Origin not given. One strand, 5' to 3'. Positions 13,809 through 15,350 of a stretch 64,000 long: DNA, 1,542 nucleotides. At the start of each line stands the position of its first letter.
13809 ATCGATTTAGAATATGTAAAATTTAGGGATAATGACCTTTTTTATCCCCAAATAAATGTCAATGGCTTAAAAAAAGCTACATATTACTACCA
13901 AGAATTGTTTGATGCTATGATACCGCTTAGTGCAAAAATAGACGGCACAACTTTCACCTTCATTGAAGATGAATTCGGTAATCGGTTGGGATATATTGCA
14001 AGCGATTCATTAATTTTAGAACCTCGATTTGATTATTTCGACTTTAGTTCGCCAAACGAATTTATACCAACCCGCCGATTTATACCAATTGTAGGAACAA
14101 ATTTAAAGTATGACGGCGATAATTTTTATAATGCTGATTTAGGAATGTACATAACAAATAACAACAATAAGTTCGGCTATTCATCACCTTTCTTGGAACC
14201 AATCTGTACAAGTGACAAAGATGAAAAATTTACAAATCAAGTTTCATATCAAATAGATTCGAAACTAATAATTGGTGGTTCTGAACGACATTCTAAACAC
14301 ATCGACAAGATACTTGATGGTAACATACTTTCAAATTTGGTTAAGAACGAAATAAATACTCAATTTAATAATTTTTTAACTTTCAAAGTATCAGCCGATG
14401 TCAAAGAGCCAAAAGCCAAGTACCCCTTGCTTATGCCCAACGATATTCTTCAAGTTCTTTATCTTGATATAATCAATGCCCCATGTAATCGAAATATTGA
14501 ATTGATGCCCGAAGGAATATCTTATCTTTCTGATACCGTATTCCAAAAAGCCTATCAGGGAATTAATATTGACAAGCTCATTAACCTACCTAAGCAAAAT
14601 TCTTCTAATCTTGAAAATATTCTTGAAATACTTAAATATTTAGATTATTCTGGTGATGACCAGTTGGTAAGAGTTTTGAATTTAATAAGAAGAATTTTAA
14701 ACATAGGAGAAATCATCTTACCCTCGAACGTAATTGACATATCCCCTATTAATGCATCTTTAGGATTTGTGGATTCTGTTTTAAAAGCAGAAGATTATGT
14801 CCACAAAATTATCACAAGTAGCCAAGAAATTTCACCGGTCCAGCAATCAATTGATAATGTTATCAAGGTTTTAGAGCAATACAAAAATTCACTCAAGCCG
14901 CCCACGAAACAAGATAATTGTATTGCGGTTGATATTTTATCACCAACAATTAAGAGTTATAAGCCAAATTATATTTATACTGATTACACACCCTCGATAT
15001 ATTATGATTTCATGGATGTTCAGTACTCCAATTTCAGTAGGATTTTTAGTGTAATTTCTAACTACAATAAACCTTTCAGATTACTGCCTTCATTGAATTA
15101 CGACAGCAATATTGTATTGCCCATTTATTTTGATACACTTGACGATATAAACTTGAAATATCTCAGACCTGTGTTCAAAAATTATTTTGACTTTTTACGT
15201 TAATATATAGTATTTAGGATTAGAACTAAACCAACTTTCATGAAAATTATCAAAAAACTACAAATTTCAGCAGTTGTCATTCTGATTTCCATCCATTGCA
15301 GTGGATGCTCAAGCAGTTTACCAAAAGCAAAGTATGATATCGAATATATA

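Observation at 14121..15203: Unrecognisable ~350-aa C-terminal domain on the Rhs protein, behind a degenerate core-end motif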

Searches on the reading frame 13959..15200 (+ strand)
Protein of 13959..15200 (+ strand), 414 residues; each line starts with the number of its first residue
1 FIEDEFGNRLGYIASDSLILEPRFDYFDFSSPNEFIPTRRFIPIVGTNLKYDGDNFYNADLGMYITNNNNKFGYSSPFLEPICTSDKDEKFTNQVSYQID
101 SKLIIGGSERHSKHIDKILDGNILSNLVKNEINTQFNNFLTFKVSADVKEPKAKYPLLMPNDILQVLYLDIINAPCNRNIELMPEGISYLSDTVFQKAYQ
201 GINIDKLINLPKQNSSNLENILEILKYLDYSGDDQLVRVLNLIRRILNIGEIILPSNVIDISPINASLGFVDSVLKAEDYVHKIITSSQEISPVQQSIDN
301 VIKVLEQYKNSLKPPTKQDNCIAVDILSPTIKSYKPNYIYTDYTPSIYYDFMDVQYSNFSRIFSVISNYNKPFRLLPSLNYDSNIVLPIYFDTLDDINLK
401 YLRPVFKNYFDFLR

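Call 5: search_protein_families(library=pfam, proteins=[window:14121-15200:+], max_evalue=0.1)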
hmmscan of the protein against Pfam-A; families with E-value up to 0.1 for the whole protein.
window:14121-15200:+ (360 aa): 0 families

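Call 6: search_protein_families(library=ncbifam, proteins=[window:14121-15200:+], max_evalue=0.1)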
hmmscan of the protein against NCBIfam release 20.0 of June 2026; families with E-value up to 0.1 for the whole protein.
window:14121-15200:+ (360 aa): 0 families

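Call 7: find_homologous_proteins(query=window:13959-15200:+, max_evalue=0.001)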
Query window:13959-15200:+ (414 aa): 1 proteins with E <= 0.001 among 4122 candidates.
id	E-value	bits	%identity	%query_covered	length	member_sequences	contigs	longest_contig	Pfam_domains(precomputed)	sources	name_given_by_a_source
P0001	1.5e-151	523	58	100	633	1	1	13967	-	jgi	-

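Call 9: find_encoding_contigs(protein=P0001, flank=10000)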
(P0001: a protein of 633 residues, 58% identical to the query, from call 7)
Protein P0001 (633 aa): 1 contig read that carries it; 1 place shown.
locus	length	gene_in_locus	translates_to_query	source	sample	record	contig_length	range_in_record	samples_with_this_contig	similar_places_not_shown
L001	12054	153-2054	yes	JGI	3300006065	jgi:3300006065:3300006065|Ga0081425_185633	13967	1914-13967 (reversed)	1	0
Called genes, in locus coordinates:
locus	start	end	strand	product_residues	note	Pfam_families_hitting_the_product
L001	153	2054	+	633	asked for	-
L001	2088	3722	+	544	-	PF21033:RMD1-3 (faint), PF07719:TPR_2 (faint), PF13181:TPR_8 (faint), PF13414:TPR_11 (faint), PF13432:TPR_16 (faint), PF25062:ARM_TT21_N (faint), PF12895:ANAPC3 (weak), PF23914:TPR_CcmH_CycH (weak), +9 more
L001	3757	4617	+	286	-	PF20560:MotA_N, PF01618:MotA_ExbB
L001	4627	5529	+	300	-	PF13677:MotB_plug, PF00691:OmpA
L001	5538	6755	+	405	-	PF00072:Response_reg, PF13487:HD_5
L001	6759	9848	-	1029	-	PF13485:Peptidase_MA_2, PF07676:PD40 (faint), PF26550:Tricorn_2nd, PF26549:Tricorn_N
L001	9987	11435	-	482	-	PF02347:GDC-P (weak), PF21478:GcvP2_C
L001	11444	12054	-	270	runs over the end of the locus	PF22935:RM44_endonuclase (weak), PF14622:Ribonucleas_3_3, PF00636:Ribonuclease_3, PF00035:dsrm, PF22892:DSRM_MRPL44 (faint)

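Call 11: search_solved_structures(query=window:13959-15200:+, max_evalue=10)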
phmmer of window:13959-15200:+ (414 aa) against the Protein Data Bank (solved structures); distinct sequences matched with E-value up to 10: 0.

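Call 18: find_related_loci(query=A1, collection=genome_contigs, flank=10000)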
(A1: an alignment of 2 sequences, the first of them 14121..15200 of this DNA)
Query A1 (360 aa) in genome_contigs; peptide patterns used: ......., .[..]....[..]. (x = any residue, [..] = any of these).
566 stretches matched a pattern, but none encodes a relative of the query by tblastn (E <= 1e-3).

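Call 19: find_related_loci(query=A1, collection=metagenome_contigs, flank=10000)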
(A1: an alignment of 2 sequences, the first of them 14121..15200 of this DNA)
Query A1 (360 aa) in metagenome_contigs; peptide patterns used: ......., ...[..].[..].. (x = any residue, [..] = any of these).
600 stretches matched a pattern, but none encodes a relative of the query by tblastn (E <= 1e-3).

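Call 21: predict_structure(alignment_id=A1)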
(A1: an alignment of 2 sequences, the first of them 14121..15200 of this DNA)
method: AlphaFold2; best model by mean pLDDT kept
length: 360 residues; sequences in the alignment: 2
mean_pLDDT: 30.3   pTM: 0.19
mean pLDDT of the five models: 30.3, 30.0, 29.9, 27.5, 26.4
residues with pLDDT >= 90: 0; 70-90: 0; 50-70: 1; < 50: 359
segments of 3 or more residues with pLDDT < 50: 1-251, 253-360
pLDDT, mean of each block of 10 residues (from residue 1): 24 27 23 26 23 27 30 36 27 24 30 32 26 28 27 25 33 32 37 30 27 32 31 31 45 45 33 28 27 36 42 37 28 23 27 28
secondary structure, 60 per line:
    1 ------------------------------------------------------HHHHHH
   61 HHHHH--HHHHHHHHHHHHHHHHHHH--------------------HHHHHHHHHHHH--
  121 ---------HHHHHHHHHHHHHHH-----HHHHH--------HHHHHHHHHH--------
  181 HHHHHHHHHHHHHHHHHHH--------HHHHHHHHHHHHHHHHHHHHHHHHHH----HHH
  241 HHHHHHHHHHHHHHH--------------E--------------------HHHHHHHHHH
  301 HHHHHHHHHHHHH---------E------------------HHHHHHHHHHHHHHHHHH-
elements in order: H55-65 H68-86 H107-118 H130-144 H150-154 H163-172 H181-199 H208-233 H238-255 H291-313 H342-359

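Call 24: search_protein_representatives(alignment_id=A1)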
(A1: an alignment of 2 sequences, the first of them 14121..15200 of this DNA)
Query: 2 sequences, 360 profile positions. Proteins with E-value up to 0.001 (for the whole library): 4; up to 1e-10: 4; up to 1e-30: 3. The best 4 are listed.
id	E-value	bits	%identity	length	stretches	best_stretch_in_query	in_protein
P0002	5.9e-213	723.1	-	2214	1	1-360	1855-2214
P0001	4.2e-211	717.0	-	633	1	1-360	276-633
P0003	7.2e-62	226.1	-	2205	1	1-360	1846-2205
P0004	2.6e-15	73.0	-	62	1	302-360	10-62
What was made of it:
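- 14202..15200 (+): Orphan C-terminal domain (aa 1882-2214, 38 kDa, pI 5.4). It is soluble and mostly helical by low-confidence prediction. Only 4 hits among 1.84 billion representatives (call 24).
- The tail is a unique orphan sequence, as many toxin domains are (call 24).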

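Call 27: find_encoding_contigs(protein=P0003, flank=10000)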
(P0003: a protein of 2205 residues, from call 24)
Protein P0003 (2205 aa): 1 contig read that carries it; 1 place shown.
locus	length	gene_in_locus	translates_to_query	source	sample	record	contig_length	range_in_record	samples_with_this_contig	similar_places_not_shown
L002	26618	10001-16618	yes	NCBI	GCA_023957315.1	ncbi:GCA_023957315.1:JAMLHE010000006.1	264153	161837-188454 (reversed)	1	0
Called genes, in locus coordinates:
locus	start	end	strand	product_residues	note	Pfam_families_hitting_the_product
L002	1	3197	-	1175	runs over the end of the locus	-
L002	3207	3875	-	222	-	PF13709:DUF4159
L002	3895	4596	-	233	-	PF02527:GidB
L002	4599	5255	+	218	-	PF00535:Glycos_transf_2, PF10111:Glyco_tranf_2_2, PF13641:Glyco_tranf_2_3 (weak)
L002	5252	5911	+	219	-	PF00730:HhH-GPD, PF00633:HHH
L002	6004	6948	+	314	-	PF00535:Glycos_transf_2, PF13641:Glyco_tranf_2_3, PF13632:Glyco_trans_2_3 (weak)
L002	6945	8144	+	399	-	PF13439:Glyco_transf_4, PF00534:Glycos_transf_1, PF13692:Glyco_trans_1_4, PF13524:Glyco_trans_1_2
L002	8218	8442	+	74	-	PF00830:Ribosomal_L28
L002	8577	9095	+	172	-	PF00258:Flavodoxin_1, PF12724:Flavodoxin_5 (weak)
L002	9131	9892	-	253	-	PF00702:Hydrolase, PF13419:HAD_2, PF13242:Hydrolase_like (weak)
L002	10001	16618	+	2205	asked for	PF20148:DUF6531, PF25023:TEN_YD-shell, PF05593:RHS_repeat (weak), PF25023:TEN_YD-shell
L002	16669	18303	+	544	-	PF13429:TPR_15 (faint), PF21033:RMD1-3 (faint), PF25062:ARM_TT21_N (faint), PF13432:TPR_16 (weak), PF07719:TPR_2 (weak), PF13414:TPR_11 (weak), PF13424:TPR_12 (weak), PF13181:TPR_8 (weak), +10 more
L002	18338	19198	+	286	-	PF20560:MotA_N, PF01618:MotA_ExbB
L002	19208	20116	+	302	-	PF13677:MotB_plug, PF00691:OmpA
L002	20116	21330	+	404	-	PF00072:Response_reg, PF13487:HD_5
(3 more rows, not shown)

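Call 36: find_homologous_proteins(query=A3, max_evalue=0.01)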
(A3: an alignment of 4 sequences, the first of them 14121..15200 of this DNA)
Query A3 (4 sequences): 4587 candidates shared short words with the query, none scored E <= 0.01.
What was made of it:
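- Tried and rejected: The same tool with the 4-sequence tail profile returned nothing at all, not even P0001 (call 36).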

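Call 47: predict_structure(alignment_id=A4)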
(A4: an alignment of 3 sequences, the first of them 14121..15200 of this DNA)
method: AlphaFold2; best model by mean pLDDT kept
length: 360 residues; sequences in the alignment: 3
mean_pLDDT: 31.3   pTM: 0.16
mean pLDDT of the five models: 31.3, 29.9, 29.6, 27.9, 27.6
residues with pLDDT >= 90: 0; 70-90: 0; 50-70: 0; < 50: 360
segments of 3 or more residues with pLDDT < 50: 1-360
pLDDT, mean of each block of 10 residues (from residue 1): 31 34 30 33 33 33 35 34 30 30 32 34 30 33 32 32 36 34 35 31 25 28 27 33 38 37 33 25 28 31 30 26 27 26 32 30
secondary structure, 60 per line:
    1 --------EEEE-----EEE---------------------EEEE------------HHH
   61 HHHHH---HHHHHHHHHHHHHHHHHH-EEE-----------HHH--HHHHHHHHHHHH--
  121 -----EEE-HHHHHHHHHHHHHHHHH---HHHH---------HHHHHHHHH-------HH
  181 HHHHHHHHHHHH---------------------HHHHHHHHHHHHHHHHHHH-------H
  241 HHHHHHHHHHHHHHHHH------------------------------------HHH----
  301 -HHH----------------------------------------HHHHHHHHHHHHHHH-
elements in order: E9-12 E18-20 E42-45 H58-65 H69-86 E88-90 H107-118 E126-128 H130-146 H150-153 H163-171 H179-192 H214-232 H240-257 H345-359
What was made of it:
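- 14202..15200 (+): Secondary structure comes from the AF2 models (calls 21, 47).
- No positive evidence for any non-toxin activity was obtained, because the fold could not be predicted (calls 21, 47). It is predicted helical, whereas T9SS CTDs are beta-sandwiches (low-confidence prediction, calls 21, 47).
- Tried and rejected: AlphaFold2 on the tail with 2- and 3-sequence alignments gave pLDDT 30 and 31 (calls 21, 47).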

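Call 52: search_protein_families(library=pfam, alignment_id=A3, max_evalue=10)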
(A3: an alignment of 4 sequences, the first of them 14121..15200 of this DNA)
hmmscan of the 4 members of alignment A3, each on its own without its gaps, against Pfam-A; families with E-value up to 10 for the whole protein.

A. member 1, window:14121-15200:+ (360 aa): 3 families
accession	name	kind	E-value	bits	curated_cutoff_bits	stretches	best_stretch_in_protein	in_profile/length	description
PF24090.1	DUF7375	-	0.1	13.4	27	1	180-251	41-103/118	Family of unknown function (DUF7375)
PF17107.11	SesA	-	0.11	13.1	26.3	1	210-280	1-69/122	N-terminal domain on NACHT_NTPase and P-loop NTPases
PF25656.1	DUF7945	-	0.23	12.2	27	1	222-256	54-88/123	Domain of unknown function (DUF7945)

B. families by the number of members that match (of 4 scanned): 10 families
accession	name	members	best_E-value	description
PF12257.13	IML1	2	0.00046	Vacuolar membrane-associated protein Iml1, N-terminal domain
PF18680.6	SPECT1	2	0.011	Plasmodium host cell traversal SPECT1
PF23620.1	KIAA0319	1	0.073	KIAA0319 C-terminal domain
PF24090.1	DUF7375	1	0.1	Family of unknown function (DUF7375)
PF17107.11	SesA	1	0.11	N-terminal domain on NACHT_NTPase and P-loop NTPases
PF22185.1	AF_0924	1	0.11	Uncharacterized protein AF_0924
PF25656.1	DUF7945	1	0.23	Domain of unknown function (DUF7945)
PF04851.21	ResIII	1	0.35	Type III restriction enzyme, res subunit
PF09567.15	RE_MamI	1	0.41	MamI restriction endonuclease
PF21709.3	ABC_C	1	0.75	Emaravirus ABC_C protein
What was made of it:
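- On Teneurin C-terminal region: No Pfam hit in any of the four tails at E<=10 apart from inconsistent noise (call 52).
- On T9SS cargo: No NCBIfam or Pfam hit on the tail (calls 6, 52).
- No match to the T9SS CTD model or any other sorting-signal model in NCBIfam or Pfam (calls 5, 6, 52).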

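Call 53: search_protein_families(library=padloc, alignment_id=A3, max_evalue=10)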
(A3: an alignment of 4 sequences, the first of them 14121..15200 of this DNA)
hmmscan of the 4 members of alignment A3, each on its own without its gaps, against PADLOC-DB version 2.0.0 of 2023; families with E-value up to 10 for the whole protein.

A. member 1, window:14121-15200:+ (360 aa): 1 family
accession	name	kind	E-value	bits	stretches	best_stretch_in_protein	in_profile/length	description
PDLC03575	REase_II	-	0.019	12.6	1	132-162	139-169/216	Type II restriction enzyme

B. families by the number of members that match (of 4 scanned): 2 families
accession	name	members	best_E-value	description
PDLC03063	Specificity_I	1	0.0065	Type I specificity subunit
PDLC03575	REase_II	1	0.019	Type II restriction enzyme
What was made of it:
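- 14202..15200 (+): No family or PDB sequence hits (calls 5, 6, 11, 52, 53).
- Tried and rejected: Pfam, NCBIfam, PADLOC and PDB-sequence searches gave nothing consistent (calls 5, 6, 11, 52, 53).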

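Call 61: fold_search(model_id=the predicted structure, library=pdb)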
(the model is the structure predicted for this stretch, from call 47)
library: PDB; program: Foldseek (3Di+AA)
matches with E <= 10: 8; with E <= 0.001: 0
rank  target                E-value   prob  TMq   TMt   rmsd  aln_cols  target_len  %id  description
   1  6v8o_O                1.0e+00  0.02  0.08  0.07  34.0       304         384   13  RSC core (released 2020-01-15)
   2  6yxx_BJ               3.1e+00  0.02  0.09  0.12  23.5       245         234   10  State A of the Trypanosoma brucei mitoribosomal large subunit assembly intermediate (released 2020-10-14)
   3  8i9t_CC               4.3e+00  0.01  0.07  0.08  44.4       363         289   12  Cryo-EM structure of a Chaetomium thermophilum pre-60S ribosomal subunit - State Dbp10-1 (released 2023-05-17)
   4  6k15_A                7.2e+00  0.01  0.08  0.08  34.4       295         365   12  RSC substrate-recruitment module (released 2019-11-13)
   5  9e78_3w               8.2e+00  0.02  0.08  0.13  51.8       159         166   11  48-nm repeat of the Leishmania tarentolae doublet microtubule (released 2025-03-12)
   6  6xyj_AAA              8.7e+00  0.03  0.06  0.21   9.4        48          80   10  Hfq from E.coli with inserted long loop L4 sequence (released 2021-02-10)
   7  3ja7_A                9.3e+00  0.01  0.07  0.06  27.2       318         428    9  Cryo-EM structure of the bacteriophage T4 portal protein assembly at near-atomic resolution (released 2015-07-22)
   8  9cpb_3C               9.9e+00  0.01  0.07  0.11  84.0       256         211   12  Atomic model of bovine Fallopian tube cilia doublet microtubule (48-nm periodicity) (released 2024-10-30)
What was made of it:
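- Tried and rejected: Foldseek on the second model gave E>=1 and TM<0.1, which is meaningless as expected (call 61).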

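Call 68: list_cluster_members(proteins=[P0003, L003:3253-9948:+, P0004])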
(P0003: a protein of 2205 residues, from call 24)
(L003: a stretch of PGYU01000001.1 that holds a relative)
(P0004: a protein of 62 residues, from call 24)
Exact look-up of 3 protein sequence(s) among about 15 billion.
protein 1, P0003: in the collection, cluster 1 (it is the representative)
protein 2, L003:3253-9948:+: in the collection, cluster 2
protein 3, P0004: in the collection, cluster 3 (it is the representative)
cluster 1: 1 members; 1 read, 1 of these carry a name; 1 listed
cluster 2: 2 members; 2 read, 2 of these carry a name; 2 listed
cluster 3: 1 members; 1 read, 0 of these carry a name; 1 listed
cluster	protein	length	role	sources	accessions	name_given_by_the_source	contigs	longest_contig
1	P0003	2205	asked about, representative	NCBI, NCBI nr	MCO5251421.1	MAG: DUF6531 domain-containing protein [Candidatus Kapabacteria bacterium] | DUF6531 domain-containing protein [Candidatus Kapabacteria bacterium]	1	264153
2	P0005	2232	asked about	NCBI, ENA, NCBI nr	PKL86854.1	MAG: hypothetical protein CVV22_01835 [Ignavibacteriae bacterium HGW-Ignavibacteriae-1]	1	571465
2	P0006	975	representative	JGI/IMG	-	hypothetical protein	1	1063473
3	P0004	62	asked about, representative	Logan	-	-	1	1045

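Call 71: find_related_loci(query=A3, collection=metagenome_contigs, flank=10000)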
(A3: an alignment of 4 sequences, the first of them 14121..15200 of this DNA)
Query A3 (360 aa) in metagenome_contigs; peptide patterns used: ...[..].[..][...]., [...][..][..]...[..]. (x = any residue, [..] = any of these).
600 stretches matched a pattern, but none encodes a relative of the query by tblastn (E <= 1e-3).
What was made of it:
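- Tried and rejected: One genome-collection scan (call 18) and both metagenome scans (calls 19, 71) found no relative.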

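Call 72: find_encoding_contigs(protein=P0004, flank=2000)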
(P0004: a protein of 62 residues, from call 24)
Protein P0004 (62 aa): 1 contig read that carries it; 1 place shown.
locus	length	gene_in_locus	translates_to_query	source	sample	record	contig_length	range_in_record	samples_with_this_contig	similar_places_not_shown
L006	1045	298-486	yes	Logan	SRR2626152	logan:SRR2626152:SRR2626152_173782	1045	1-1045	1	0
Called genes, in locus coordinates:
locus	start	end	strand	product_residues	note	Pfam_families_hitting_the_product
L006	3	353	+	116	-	?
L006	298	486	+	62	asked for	-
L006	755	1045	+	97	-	?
